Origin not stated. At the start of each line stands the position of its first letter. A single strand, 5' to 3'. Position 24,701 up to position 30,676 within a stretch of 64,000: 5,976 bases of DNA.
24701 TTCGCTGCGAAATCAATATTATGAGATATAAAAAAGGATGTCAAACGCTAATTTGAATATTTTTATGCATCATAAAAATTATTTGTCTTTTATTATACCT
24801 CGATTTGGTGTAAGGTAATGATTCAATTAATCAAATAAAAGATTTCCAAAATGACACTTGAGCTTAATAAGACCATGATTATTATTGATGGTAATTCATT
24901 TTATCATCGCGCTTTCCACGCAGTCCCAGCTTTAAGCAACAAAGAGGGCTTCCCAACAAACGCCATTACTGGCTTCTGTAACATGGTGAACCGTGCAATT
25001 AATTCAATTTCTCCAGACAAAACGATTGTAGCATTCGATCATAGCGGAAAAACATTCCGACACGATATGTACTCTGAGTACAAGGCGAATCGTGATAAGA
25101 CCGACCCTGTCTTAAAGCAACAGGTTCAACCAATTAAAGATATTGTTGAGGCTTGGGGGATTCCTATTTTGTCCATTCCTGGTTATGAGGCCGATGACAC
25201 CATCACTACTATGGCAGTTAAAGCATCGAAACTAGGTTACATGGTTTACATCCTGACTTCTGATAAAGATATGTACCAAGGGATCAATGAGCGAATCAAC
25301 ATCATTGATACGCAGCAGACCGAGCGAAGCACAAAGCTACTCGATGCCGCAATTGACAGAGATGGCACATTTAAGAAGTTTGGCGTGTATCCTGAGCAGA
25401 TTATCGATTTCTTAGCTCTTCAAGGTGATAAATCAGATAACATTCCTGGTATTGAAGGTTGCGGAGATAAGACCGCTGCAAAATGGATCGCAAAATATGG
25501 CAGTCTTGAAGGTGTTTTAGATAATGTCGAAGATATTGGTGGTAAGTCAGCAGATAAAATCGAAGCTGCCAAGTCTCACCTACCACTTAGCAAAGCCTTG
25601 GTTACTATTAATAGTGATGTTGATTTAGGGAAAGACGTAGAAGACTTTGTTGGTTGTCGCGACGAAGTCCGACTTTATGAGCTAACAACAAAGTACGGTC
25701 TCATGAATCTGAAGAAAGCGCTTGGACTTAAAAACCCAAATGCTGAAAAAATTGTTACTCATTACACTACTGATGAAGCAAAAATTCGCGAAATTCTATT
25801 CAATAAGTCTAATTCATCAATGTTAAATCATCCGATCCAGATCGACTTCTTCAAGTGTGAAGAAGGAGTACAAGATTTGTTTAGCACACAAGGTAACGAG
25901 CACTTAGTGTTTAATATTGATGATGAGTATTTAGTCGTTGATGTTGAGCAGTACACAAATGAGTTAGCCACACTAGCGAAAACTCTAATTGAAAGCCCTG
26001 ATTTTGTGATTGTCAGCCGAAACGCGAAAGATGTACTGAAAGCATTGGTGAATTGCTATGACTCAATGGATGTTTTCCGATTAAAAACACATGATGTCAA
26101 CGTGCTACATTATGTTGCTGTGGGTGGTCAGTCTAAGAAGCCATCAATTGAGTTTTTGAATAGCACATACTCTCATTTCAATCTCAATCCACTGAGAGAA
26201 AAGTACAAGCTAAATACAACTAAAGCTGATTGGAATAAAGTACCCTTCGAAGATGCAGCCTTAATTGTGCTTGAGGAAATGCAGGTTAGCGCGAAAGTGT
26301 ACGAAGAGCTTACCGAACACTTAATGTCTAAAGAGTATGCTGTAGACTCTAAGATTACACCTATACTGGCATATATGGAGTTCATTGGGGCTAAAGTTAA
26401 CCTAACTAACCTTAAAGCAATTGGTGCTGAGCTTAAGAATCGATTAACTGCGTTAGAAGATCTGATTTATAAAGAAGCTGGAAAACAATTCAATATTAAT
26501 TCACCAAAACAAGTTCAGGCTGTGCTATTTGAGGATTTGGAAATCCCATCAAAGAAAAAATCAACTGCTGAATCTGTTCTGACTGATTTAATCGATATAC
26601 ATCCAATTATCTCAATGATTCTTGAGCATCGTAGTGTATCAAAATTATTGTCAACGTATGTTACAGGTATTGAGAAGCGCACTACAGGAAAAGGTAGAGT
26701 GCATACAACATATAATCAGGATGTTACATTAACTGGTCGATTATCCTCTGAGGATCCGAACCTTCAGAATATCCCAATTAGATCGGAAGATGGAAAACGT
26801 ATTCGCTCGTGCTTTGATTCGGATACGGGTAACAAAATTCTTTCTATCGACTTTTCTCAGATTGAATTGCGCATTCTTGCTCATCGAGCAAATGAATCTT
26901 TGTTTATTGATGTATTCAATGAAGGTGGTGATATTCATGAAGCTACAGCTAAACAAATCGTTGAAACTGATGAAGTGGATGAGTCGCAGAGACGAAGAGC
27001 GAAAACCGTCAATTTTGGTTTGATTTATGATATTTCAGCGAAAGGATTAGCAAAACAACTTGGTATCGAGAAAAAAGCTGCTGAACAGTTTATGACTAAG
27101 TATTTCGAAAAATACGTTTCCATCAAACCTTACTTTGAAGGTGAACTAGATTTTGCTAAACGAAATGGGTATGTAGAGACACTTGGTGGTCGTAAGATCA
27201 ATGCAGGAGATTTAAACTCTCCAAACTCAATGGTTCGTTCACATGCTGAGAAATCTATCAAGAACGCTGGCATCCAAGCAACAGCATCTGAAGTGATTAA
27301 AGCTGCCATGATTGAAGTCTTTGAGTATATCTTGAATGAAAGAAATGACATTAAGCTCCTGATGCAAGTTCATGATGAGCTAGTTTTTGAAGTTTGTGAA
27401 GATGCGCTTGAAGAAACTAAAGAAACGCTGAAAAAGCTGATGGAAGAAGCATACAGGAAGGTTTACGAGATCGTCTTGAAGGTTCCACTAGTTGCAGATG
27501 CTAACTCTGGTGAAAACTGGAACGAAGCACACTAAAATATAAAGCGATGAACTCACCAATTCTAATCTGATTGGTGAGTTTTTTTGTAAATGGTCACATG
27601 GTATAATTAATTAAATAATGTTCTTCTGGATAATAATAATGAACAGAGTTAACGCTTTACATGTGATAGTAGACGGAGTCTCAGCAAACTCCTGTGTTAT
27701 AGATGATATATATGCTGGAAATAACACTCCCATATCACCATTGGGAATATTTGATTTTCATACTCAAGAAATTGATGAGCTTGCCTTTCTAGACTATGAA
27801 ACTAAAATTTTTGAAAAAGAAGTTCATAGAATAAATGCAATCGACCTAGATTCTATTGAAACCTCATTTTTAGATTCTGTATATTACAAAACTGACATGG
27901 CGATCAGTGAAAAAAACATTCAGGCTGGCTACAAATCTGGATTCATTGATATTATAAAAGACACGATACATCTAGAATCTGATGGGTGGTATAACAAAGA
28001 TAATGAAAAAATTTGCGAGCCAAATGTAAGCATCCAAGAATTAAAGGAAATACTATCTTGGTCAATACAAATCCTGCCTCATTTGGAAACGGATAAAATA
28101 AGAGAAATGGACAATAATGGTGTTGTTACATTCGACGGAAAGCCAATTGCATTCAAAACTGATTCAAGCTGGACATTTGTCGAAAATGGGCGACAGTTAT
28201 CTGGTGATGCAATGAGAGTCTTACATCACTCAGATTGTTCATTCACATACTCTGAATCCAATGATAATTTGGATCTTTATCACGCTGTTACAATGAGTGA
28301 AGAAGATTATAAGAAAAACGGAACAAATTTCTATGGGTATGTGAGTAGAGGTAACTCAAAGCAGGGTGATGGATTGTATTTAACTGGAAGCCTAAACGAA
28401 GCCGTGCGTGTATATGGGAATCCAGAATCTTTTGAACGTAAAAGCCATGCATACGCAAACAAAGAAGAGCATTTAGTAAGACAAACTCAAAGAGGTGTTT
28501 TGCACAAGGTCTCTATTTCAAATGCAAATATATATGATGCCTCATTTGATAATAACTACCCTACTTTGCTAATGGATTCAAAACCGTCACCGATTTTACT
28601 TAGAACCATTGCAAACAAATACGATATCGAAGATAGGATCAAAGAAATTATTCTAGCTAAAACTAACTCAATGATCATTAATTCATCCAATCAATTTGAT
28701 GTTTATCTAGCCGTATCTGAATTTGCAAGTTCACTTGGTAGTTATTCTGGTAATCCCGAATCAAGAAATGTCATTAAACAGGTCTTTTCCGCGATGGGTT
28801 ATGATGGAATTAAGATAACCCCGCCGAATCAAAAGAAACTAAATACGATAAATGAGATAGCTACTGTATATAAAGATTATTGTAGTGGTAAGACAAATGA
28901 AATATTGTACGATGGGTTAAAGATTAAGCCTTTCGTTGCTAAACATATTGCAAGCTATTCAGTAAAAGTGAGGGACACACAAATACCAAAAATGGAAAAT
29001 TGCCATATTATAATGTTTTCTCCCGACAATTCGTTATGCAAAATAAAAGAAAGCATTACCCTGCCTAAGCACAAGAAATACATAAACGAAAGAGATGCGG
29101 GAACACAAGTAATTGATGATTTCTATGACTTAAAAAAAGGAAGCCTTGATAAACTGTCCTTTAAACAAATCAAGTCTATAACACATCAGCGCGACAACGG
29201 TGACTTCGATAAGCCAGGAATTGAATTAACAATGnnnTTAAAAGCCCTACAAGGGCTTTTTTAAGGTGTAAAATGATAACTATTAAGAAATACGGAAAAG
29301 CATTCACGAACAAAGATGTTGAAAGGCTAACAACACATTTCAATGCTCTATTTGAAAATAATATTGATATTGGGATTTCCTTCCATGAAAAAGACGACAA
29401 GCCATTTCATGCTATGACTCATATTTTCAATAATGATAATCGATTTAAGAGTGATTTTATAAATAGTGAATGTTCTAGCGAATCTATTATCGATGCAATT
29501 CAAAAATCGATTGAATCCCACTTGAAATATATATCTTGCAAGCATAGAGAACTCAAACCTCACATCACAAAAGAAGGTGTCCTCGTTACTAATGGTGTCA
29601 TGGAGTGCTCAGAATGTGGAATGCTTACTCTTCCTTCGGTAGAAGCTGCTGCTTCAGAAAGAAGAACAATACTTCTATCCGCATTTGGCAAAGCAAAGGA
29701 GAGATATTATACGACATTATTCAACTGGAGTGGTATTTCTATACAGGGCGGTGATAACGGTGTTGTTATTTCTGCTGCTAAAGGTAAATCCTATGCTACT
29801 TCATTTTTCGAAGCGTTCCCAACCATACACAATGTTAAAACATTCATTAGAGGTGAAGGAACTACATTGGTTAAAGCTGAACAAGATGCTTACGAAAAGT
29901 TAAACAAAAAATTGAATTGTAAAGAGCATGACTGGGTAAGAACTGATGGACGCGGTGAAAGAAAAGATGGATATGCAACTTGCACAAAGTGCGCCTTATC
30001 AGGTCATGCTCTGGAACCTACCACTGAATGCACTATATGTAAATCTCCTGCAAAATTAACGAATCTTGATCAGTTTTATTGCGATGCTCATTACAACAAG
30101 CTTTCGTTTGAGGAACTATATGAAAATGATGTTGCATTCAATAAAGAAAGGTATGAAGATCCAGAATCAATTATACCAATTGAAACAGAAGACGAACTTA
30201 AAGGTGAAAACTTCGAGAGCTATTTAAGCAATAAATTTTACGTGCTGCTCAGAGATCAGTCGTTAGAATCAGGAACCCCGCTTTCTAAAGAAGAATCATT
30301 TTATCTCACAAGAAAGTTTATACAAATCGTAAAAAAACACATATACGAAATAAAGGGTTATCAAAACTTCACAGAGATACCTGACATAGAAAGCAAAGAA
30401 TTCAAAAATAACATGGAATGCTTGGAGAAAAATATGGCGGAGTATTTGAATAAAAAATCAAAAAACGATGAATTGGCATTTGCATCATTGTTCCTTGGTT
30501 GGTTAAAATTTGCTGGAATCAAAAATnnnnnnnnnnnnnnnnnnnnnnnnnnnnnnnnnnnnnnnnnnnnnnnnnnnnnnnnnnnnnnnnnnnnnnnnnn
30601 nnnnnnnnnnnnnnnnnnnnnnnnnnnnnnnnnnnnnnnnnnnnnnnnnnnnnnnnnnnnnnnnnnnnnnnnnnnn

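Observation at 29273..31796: Tandem duplicated cysteine-rich proteins of an unrecognised family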

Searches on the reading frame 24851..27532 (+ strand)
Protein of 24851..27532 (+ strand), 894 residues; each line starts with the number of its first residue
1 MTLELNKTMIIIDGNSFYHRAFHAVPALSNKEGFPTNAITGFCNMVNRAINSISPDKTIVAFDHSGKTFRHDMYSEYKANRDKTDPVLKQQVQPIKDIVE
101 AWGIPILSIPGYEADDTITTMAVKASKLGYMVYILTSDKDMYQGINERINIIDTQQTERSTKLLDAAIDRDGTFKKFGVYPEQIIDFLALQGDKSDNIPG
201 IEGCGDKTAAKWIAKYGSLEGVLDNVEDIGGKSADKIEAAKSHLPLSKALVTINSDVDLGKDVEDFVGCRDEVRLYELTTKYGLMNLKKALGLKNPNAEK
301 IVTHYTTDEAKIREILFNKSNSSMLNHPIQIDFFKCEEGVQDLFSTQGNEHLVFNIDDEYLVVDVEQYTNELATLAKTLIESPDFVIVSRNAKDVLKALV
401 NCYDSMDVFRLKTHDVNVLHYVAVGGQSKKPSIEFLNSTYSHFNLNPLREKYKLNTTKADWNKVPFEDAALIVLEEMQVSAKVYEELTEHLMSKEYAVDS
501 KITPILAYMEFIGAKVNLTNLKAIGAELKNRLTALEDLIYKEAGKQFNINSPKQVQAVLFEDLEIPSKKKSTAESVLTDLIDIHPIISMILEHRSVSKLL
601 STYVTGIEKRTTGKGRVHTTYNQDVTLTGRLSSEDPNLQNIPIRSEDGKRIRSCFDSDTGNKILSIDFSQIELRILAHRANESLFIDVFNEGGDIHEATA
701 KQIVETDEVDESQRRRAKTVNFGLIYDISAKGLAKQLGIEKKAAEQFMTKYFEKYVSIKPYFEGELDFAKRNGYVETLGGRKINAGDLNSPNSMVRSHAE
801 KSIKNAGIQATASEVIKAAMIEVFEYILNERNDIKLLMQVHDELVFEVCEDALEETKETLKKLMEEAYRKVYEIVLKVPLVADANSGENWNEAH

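Call 11: search_protein_families(library=pfam, proteins=[window:24851-27532:+], max_evalue=0.001)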
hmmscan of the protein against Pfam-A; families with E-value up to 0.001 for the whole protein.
window:24851-27532:+ (894 aa): 3 families
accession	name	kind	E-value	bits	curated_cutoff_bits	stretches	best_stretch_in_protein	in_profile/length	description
PF00476.26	DNA_pol_A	-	1.5e-128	429.4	34.3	1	520-892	3-381/381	DNA polymerase family A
PF02739.22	5_3_exonuc_N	-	1.1e-52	178.5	34.3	1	9-158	2-152/164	5'-3' exonuclease, N-terminal resolvase-like domain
PF01367.25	5_3_exonuc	-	2.8e-29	101.9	40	1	179-266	1-89/97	5'-3' exonuclease, C-terminal SAM fold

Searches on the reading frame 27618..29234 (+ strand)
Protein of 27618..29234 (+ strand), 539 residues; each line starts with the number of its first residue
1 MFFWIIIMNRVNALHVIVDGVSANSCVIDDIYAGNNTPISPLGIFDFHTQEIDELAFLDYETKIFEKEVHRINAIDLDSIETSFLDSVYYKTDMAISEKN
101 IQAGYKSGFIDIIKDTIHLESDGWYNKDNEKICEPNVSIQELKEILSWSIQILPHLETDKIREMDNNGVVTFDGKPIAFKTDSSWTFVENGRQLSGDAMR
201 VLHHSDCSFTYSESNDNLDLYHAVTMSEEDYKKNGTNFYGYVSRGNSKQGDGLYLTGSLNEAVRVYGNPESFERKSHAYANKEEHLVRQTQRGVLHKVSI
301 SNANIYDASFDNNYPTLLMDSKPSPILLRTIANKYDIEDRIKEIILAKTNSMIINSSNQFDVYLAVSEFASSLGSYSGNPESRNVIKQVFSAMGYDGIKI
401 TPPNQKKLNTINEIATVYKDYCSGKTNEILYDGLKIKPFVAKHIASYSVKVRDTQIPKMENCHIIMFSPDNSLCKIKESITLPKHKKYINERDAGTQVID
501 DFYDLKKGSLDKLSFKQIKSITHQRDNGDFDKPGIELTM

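Call 4: search_protein_families(library=pfam, proteins=[window:27618-29234:+], max_evalue=1)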
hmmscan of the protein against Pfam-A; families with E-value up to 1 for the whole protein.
window:27618-29234:+ (539 aa): 0 families

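Call 5: search_protein_families(library=phrogs, proteins=[window:27618-29234:+], max_evalue=0.1)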
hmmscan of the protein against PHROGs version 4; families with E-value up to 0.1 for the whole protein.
window:27618-29234:+ (539 aa): 0 families

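Call 30: search_protein_families(library=ncbifam, proteins=[window:27618-29234:+], max_evalue=1)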
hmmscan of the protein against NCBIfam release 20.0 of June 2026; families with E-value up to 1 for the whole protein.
window:27618-29234:+ (539 aa): 1 family
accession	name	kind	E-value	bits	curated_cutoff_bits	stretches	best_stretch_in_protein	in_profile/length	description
NF038291.1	rep_pAB02_ORF2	subfamily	0.018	15.4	85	1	230-291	11-73/172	plasmid replication DNA-binding protein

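Call 99: find_homologous_proteins(query=window:27639-29234:+)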
Query window:27639-29234:+ (532 aa): 3 proteins with E <= 0.001 among 6161 candidates.
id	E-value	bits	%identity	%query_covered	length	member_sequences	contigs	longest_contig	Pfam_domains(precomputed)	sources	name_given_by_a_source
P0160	0.0e+0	1190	99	100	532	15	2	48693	-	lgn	-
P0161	0.0e+0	1086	89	100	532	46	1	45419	-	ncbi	-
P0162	3.7e-106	374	37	97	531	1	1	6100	-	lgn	-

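Call 100: find_encoding_contigs(protein=P0162, flank=6000, max_places=2)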
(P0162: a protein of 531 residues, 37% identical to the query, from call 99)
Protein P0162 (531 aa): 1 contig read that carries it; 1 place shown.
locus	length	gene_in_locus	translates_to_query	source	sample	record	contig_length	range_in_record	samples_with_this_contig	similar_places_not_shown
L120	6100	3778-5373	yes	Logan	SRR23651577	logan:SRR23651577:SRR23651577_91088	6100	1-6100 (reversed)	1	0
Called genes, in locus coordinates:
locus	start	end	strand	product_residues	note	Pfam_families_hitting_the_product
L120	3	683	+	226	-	?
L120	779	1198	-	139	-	PF24585:YunG (weak)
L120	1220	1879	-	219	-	-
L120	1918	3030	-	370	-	PF01926:MMR_HSR1, PF04548:AIG1 (weak)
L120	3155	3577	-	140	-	PF05232:BTP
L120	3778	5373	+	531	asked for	-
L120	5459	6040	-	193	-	-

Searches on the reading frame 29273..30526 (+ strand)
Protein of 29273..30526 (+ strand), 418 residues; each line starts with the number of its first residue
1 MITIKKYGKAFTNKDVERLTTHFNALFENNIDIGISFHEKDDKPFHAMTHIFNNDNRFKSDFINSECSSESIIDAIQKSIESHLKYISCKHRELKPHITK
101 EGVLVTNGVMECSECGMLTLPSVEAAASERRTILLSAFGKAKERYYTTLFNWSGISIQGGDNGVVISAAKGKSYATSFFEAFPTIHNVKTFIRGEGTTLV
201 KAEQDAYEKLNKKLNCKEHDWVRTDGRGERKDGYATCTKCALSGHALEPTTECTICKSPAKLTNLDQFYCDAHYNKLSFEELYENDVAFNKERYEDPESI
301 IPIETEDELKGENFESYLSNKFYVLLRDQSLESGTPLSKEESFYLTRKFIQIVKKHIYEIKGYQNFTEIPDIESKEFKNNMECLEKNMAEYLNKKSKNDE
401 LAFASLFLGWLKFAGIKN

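Call 4: search_protein_families(library=pfam, proteins=[window:29273-30526:+], max_evalue=1)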
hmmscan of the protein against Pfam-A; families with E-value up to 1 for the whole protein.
window:29273-30526:+ (418 aa): 0 families

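Call 5: search_protein_families(library=phrogs, proteins=[window:29273-30526:+], max_evalue=0.1)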
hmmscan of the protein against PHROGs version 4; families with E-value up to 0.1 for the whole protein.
window:29273-30526:+ (418 aa): 1 family
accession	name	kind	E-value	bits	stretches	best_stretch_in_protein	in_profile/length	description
phrog_33620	-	unknown function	0.067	14.4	0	188-227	50-86/110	-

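Call 7: search_dna_similar(query=window:29273-30526:+, collection=phages, mode=protein, max_rows=40)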
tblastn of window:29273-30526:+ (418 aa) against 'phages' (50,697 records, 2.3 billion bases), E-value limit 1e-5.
Records with a match: 1; places in all: 1; records where one place covers at least 80% of the query: 0.
Best place of each record, by identity: <60% 1.
By first word of the organism name: uncultured 1.
By host as written in the record: - 1.
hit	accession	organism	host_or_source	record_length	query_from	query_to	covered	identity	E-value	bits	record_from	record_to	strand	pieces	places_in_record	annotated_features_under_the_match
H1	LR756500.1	uncultured phage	metagenomic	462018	131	284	37%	31.5%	8e-12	74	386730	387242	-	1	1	record has no annotation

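Call 30: search_protein_families(library=ncbifam, proteins=[window:29273-30526:+], max_evalue=1)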
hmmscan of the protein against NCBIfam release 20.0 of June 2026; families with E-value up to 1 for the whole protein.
window:29273-30526:+ (418 aa): 1 family
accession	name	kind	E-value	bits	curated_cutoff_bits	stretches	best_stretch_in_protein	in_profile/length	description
NF006936.0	PRK09419.1-3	equivalog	0.062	10.8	2542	1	123-177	618-672/1212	multifunctional 2',3'-cyclic-nucleotide 2'-phosphodiesterase/3'-nucleotidase/5'-nucleotidase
